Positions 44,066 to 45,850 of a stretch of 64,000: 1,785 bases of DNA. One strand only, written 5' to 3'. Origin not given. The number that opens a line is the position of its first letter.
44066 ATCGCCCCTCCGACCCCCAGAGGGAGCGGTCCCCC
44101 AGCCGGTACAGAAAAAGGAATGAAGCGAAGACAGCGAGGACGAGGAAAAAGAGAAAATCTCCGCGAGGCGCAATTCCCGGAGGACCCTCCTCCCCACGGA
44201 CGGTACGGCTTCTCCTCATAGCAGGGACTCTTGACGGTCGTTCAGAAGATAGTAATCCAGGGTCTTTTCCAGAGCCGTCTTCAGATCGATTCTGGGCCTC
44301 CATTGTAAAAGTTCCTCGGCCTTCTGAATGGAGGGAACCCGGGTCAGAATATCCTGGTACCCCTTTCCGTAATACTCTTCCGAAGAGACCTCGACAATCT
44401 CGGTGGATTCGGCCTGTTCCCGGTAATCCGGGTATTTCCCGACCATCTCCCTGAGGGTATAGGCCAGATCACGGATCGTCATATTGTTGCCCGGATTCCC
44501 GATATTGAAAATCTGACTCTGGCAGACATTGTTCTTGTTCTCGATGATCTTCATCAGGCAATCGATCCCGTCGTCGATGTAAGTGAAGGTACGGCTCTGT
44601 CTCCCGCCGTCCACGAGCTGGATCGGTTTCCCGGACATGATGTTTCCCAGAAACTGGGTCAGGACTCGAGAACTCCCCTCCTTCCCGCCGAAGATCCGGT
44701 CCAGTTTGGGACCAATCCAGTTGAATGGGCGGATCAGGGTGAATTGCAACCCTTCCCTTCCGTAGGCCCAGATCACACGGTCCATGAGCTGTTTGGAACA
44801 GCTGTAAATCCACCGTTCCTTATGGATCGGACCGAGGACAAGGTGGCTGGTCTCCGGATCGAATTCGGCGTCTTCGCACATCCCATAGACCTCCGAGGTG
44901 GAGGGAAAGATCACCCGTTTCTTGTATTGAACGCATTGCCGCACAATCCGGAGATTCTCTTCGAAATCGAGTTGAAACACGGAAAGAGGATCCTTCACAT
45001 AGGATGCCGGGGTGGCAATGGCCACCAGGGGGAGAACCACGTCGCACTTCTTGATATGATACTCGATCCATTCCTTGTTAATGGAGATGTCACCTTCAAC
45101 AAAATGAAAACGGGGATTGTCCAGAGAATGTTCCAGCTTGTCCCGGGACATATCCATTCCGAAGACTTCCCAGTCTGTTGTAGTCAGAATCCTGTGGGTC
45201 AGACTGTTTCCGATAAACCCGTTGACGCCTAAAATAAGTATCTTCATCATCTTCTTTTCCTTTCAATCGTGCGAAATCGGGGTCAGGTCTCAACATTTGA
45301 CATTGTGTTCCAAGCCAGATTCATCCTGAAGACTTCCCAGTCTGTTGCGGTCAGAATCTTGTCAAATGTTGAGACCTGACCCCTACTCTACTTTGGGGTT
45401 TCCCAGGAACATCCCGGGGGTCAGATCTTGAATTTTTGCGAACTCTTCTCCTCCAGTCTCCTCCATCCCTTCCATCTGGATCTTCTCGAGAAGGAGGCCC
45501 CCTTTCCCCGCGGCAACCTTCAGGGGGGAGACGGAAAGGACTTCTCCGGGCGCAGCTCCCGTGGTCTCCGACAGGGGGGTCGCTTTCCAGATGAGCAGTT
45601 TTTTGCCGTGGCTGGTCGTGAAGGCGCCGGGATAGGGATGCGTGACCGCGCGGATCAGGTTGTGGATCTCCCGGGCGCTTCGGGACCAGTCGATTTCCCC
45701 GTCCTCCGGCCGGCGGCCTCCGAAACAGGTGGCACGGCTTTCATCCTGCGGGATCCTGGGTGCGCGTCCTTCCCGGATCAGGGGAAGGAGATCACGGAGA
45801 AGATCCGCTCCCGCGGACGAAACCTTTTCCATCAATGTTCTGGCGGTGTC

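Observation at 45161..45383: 24-bp perfect inverted repeat with an embedded duplicate of downstream coding sequence between the two arnA halves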

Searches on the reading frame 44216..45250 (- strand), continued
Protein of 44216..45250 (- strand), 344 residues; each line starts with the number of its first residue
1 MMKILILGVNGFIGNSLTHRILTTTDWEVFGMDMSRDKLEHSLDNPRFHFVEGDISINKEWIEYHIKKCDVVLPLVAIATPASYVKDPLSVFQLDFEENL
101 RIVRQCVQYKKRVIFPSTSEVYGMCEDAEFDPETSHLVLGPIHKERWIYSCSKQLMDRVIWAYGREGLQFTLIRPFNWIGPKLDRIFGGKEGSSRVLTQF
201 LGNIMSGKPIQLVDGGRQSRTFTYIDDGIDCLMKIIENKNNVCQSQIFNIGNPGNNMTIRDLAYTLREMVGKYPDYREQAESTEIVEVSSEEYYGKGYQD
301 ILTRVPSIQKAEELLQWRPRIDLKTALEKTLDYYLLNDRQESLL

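Call 19: find_encoding_contigs(protein=P0003, flank=4000, max_places=6)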
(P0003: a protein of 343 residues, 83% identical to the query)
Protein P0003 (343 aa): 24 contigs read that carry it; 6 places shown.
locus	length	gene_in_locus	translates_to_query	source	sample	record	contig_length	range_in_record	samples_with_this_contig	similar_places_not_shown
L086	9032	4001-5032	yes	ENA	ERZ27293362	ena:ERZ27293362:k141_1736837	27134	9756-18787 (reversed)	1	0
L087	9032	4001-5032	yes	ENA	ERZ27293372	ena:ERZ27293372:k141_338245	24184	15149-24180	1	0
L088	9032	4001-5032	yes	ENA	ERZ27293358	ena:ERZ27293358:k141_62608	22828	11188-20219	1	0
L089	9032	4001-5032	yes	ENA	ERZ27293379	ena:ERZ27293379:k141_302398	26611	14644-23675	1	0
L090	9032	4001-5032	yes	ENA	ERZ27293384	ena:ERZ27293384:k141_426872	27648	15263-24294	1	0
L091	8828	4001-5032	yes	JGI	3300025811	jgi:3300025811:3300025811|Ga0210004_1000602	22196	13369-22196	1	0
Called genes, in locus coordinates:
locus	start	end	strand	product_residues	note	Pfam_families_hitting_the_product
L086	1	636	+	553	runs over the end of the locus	PF13231:PMT_2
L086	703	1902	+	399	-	PF00155:Aminotran_1_2 (weak), PF01041:DegT_DnrJ_EryC1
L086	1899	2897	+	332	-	PF00535:Glycos_transf_2, PF13641:Glyco_tranf_2_3 (weak)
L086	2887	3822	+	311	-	PF00551:Formyl_trans_N, PF02911:Formyl_trans_C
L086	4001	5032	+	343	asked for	PF01370:Epimerase, PF16363:GDP_Man_Dehyd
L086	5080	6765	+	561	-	PF13231:PMT_2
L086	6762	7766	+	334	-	PF01522:Polysacc_deac_1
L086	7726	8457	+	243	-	PF00535:Glycos_transf_2, PF10111:Glyco_tranf_2_2 (weak), PF13641:Glyco_tranf_2_3 (weak)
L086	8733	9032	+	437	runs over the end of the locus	PF00815:Histidinol_dh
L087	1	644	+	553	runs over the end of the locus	PF13231:PMT_2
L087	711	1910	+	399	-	PF00155:Aminotran_1_2 (weak), PF01041:DegT_DnrJ_EryC1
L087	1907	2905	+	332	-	PF00535:Glycos_transf_2, PF13641:Glyco_tranf_2_3 (weak)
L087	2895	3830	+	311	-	PF00551:Formyl_trans_N, PF02911:Formyl_trans_C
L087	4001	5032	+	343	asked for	PF01370:Epimerase, PF16363:GDP_Man_Dehyd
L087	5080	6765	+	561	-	PF13231:PMT_2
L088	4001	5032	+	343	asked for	PF01370:Epimerase, PF16363:GDP_Man_Dehyd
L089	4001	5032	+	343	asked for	PF01370:Epimerase, PF16363:GDP_Man_Dehyd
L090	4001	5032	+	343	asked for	PF01370:Epimerase, PF16363:GDP_Man_Dehyd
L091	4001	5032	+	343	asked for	PF01370:Epimerase, PF16363:GDP_Man_Dehyd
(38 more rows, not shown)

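Call 20: find_encoding_contigs(protein=P0004, flank=4000, max_places=3)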
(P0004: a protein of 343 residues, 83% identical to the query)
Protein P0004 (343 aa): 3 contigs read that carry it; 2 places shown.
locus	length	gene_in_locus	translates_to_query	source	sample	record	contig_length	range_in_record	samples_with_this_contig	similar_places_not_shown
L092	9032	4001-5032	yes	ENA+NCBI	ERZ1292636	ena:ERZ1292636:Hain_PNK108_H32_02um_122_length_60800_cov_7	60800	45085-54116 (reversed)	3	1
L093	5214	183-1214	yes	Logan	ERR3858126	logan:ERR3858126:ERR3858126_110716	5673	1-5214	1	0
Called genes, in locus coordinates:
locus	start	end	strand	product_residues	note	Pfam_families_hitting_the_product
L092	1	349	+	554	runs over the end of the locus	PF02366:PMT, PF13231:PMT_2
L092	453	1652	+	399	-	PF00155:Aminotran_1_2 (weak), PF01041:DegT_DnrJ_EryC1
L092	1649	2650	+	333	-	PF00535:Glycos_transf_2, PF13641:Glyco_tranf_2_3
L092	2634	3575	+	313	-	PF00551:Formyl_trans_N, PF02911:Formyl_trans_C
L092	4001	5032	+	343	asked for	PF01370:Epimerase, PF16363:GDP_Man_Dehyd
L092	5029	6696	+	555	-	PF02366:PMT, PF13231:PMT_2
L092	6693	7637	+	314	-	PF01522:Polysacc_deac_1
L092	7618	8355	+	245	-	PF13641:Glyco_tranf_2_3 (weak), PF00535:Glycos_transf_2, PF10111:Glyco_tranf_2_2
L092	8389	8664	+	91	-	PF07578:LAB_N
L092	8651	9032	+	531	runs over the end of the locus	PF02366:PMT, PF13231:PMT_2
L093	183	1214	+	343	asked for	PF01370:Epimerase, PF16363:GDP_Man_Dehyd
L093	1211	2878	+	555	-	PF02366:PMT, PF13231:PMT_2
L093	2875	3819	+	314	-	PF01522:Polysacc_deac_1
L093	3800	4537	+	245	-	PF13641:Glyco_tranf_2_3 (weak), PF00535:Glycos_transf_2, PF10111:Glyco_tranf_2_2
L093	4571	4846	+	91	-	PF07578:LAB_N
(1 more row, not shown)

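Call 21: find_encoding_contigs(protein=P0005, flank=4000, max_places=3)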
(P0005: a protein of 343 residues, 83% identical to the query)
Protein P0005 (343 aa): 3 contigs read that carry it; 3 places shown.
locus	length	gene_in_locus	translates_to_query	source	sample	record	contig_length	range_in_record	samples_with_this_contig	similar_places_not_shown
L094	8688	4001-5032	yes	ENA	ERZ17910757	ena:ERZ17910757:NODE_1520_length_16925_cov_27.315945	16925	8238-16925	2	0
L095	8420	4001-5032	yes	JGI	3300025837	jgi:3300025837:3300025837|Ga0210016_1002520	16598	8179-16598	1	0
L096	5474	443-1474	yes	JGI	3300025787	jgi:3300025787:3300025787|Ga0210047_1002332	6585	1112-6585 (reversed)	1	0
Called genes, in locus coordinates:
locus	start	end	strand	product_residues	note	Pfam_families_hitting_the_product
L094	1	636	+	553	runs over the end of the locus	PF13231:PMT_2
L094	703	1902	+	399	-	PF00155:Aminotran_1_2 (faint), PF01041:DegT_DnrJ_EryC1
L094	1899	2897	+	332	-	PF00535:Glycos_transf_2, PF13641:Glyco_tranf_2_3 (weak)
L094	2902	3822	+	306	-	PF00551:Formyl_trans_N, PF02911:Formyl_trans_C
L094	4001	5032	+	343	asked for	PF01370:Epimerase, PF16363:GDP_Man_Dehyd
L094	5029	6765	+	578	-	PF13231:PMT_2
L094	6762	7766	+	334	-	PF01522:Polysacc_deac_1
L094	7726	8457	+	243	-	PF00535:Glycos_transf_2, PF10111:Glyco_tranf_2_2, PF13641:Glyco_tranf_2_3 (weak)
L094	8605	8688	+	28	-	?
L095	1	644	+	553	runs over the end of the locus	PF13231:PMT_2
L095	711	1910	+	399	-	PF00155:Aminotran_1_2 (weak), PF01041:DegT_DnrJ_EryC1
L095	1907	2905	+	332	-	PF00535:Glycos_transf_2, PF13641:Glyco_tranf_2_3 (weak)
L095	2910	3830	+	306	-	PF00551:Formyl_trans_N, PF02911:Formyl_trans_C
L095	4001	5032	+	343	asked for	PF01370:Epimerase, PF16363:GDP_Man_Dehyd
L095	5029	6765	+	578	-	PF13231:PMT_2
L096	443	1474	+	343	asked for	PF01370:Epimerase, PF16363:GDP_Man_Dehyd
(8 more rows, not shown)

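Call 23: find_encoding_contigs(protein=P0006, flank=4000, max_places=3)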
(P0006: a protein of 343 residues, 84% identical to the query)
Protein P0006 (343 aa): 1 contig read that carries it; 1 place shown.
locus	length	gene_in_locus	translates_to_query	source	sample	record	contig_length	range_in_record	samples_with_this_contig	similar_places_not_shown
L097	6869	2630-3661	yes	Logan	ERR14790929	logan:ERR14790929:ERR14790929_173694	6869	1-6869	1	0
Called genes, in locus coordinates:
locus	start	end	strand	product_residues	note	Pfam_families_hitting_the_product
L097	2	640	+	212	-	?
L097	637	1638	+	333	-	PF00535:Glycos_transf_2, PF13641:Glyco_tranf_2_3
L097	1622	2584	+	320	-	PF00551:Formyl_trans_N, PF02911:Formyl_trans_C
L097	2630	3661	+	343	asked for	PF01073:3Beta_HSD (weak), PF01370:Epimerase, PF16363:GDP_Man_Dehyd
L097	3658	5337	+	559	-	PF13231:PMT_2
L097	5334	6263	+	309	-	PF01522:Polysacc_deac_1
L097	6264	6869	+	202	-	?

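Call 24: find_encoding_contigs(protein=P0007, flank=4000, max_places=3)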
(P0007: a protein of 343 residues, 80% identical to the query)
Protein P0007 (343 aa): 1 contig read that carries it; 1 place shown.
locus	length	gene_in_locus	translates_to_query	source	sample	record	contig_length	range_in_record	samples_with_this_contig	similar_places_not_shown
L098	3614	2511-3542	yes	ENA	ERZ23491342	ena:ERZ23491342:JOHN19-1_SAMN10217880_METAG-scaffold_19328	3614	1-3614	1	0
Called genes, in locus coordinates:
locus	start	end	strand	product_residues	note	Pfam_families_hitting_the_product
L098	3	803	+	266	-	?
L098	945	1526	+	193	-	-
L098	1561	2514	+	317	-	PF00551:Formyl_trans_N, PF02911:Formyl_trans_C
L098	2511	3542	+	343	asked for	PF01370:Epimerase, PF16363:GDP_Man_Dehyd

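Call 25: find_encoding_contigs(protein=P0002, flank=4000, max_places=3)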
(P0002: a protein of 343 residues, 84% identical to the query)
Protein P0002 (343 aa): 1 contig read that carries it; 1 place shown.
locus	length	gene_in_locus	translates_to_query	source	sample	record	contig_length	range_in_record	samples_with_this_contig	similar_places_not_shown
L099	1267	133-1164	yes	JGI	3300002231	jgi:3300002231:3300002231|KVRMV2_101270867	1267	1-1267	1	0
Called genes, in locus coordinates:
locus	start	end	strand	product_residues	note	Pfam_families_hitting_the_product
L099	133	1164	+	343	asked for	PF01370:Epimerase, PF16363:GDP_Man_Dehyd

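Call 54: list_cluster_members(proteins=[window:44216-45250:-, window:45383-46321:-, L100:11025-11978:+, L155:3994-4953:-, window:33284-34033:+])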
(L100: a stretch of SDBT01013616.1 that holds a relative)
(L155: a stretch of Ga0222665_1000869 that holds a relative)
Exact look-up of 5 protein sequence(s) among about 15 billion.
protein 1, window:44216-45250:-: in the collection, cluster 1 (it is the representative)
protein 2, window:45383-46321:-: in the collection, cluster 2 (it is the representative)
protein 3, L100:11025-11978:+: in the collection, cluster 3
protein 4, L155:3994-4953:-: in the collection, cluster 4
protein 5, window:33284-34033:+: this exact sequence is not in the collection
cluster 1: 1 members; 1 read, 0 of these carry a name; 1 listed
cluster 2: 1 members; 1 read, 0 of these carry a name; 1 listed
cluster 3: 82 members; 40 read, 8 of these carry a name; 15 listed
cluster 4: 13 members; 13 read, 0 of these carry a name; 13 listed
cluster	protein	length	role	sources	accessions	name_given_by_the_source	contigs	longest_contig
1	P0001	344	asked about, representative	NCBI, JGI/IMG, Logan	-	-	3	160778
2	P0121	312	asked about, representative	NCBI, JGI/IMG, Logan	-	-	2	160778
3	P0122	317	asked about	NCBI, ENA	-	-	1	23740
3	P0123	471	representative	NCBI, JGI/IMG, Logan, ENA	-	transposase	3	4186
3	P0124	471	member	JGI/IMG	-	transposase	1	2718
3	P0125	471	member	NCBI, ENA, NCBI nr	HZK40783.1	MAG TPA: IS1182 family transposase [Atribacterota bacterium] | IS1182 family transposase [Atribacterota bacterium]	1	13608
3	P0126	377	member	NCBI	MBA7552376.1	IS1182 family transposase ISMac1 [subsurface metagenome]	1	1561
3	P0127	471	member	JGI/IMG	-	transposase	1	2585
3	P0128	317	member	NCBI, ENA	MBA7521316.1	hypothetical protein ES705_13423 [subsurface metagenome]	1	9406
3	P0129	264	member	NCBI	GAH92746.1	unnamed protein product, partial [marine sediment metagenome]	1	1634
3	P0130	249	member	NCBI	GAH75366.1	unnamed protein product, partial [marine sediment metagenome]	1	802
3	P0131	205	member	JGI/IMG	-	-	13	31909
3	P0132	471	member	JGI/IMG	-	-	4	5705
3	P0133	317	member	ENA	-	-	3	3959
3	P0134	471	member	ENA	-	-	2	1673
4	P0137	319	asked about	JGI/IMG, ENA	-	-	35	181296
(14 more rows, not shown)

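Call 60: find_encoding_contigs(protein=P0137, flank=2500, max_places=10)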
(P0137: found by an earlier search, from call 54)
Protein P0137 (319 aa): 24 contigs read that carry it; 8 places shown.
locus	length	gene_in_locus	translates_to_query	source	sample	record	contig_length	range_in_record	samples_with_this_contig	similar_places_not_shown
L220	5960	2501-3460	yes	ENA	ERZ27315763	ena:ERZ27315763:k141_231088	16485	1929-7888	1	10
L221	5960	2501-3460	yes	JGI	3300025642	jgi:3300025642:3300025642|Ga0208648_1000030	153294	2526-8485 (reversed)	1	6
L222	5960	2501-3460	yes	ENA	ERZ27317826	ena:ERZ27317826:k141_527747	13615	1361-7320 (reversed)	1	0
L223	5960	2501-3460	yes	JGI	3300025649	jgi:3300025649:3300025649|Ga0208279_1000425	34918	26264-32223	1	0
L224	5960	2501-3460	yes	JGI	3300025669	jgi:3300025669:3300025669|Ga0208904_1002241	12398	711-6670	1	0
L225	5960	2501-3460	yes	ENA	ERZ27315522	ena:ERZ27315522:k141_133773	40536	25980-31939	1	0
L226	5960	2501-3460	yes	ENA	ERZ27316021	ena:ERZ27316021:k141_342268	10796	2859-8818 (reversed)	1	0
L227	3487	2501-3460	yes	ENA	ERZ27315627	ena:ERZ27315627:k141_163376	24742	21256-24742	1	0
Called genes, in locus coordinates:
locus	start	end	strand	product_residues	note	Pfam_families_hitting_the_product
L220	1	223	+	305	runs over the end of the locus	PF07719:TPR_2 (faint), PF13428:TPR_14 (faint), PF13431:TPR_17 (faint), PF13414:TPR_11 (weak)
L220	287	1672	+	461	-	PF07730:HisKA_3 (weak), PF02518:HATPase_c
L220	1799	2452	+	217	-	PF00072:Response_reg, PF00196:GerE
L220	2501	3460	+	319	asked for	PF01797:Y1_Tnp, PF08299:Bac_DnaA_C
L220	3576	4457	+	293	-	PF13624:SurA_N_3 (faint), PF13145:Rotamase_2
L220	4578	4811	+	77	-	PF08299:Bac_DnaA_C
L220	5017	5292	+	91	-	-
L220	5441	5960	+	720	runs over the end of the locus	PF02012:BNR (faint), PF10102:DUF2341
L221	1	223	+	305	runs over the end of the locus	PF07719:TPR_2 (faint), PF13428:TPR_14 (faint), PF13431:TPR_17 (faint), PF13414:TPR_11 (weak)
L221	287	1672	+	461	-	PF07730:HisKA_3 (weak), PF02518:HATPase_c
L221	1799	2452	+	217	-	PF00072:Response_reg, PF00196:GerE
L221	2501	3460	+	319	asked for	PF01797:Y1_Tnp, PF08299:Bac_DnaA_C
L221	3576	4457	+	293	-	PF13624:SurA_N_3 (faint), PF13145:Rotamase_2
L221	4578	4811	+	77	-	PF08299:Bac_DnaA_C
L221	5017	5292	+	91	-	-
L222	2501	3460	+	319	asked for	PF01797:Y1_Tnp, PF08299:Bac_DnaA_C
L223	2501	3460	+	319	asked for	PF01797:Y1_Tnp, PF08299:Bac_DnaA_C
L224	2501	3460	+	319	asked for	PF01797:Y1_Tnp, PF08299:Bac_DnaA_C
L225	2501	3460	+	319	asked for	PF01797:Y1_Tnp, PF08299:Bac_DnaA_C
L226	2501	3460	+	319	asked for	PF01797:Y1_Tnp, PF08299:Bac_DnaA_C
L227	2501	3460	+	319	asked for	PF01797:Y1_Tnp, PF08299:Bac_DnaA_C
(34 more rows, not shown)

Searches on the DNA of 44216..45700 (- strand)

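Call 44: search_rna_families(source=window, start=44900, end=45700, threshold=evalue, max_evalue=1)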
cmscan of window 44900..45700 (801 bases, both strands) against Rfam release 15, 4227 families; matches with E-value up to 1: 3.
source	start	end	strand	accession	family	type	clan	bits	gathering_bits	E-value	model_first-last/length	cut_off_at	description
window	45279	45382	+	RF03394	mir-2574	Gene; miRNA;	-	33.3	90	4.5e-05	1-68/68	no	mir-2574 microRNA precursor family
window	45275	45387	+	RF03769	mir-3913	Gene; miRNA;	-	26.3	100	0.0091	1-100/100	no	mir-3913 microRNA precursor family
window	45105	45191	-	RF02213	ZFAT-AS1_3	Gene; lncRNA;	-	16.7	70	0.44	1-80/80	no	ZFAT antisense RNA 1 conserved region 3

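Call 45: search_rna_families(source=L009, start=5700, end=6100, threshold=evalue, max_evalue=1)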
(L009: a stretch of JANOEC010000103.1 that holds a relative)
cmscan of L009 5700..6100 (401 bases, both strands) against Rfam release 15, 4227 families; matches with E-value up to 1: 1.
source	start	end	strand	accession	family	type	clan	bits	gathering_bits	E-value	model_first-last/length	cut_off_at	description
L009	5780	5808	+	RF01128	sR43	Gene; snRNA; snoRNA; CD-box;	-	13.2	45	0.65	1-56/56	no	Small nucleolar RNA sR42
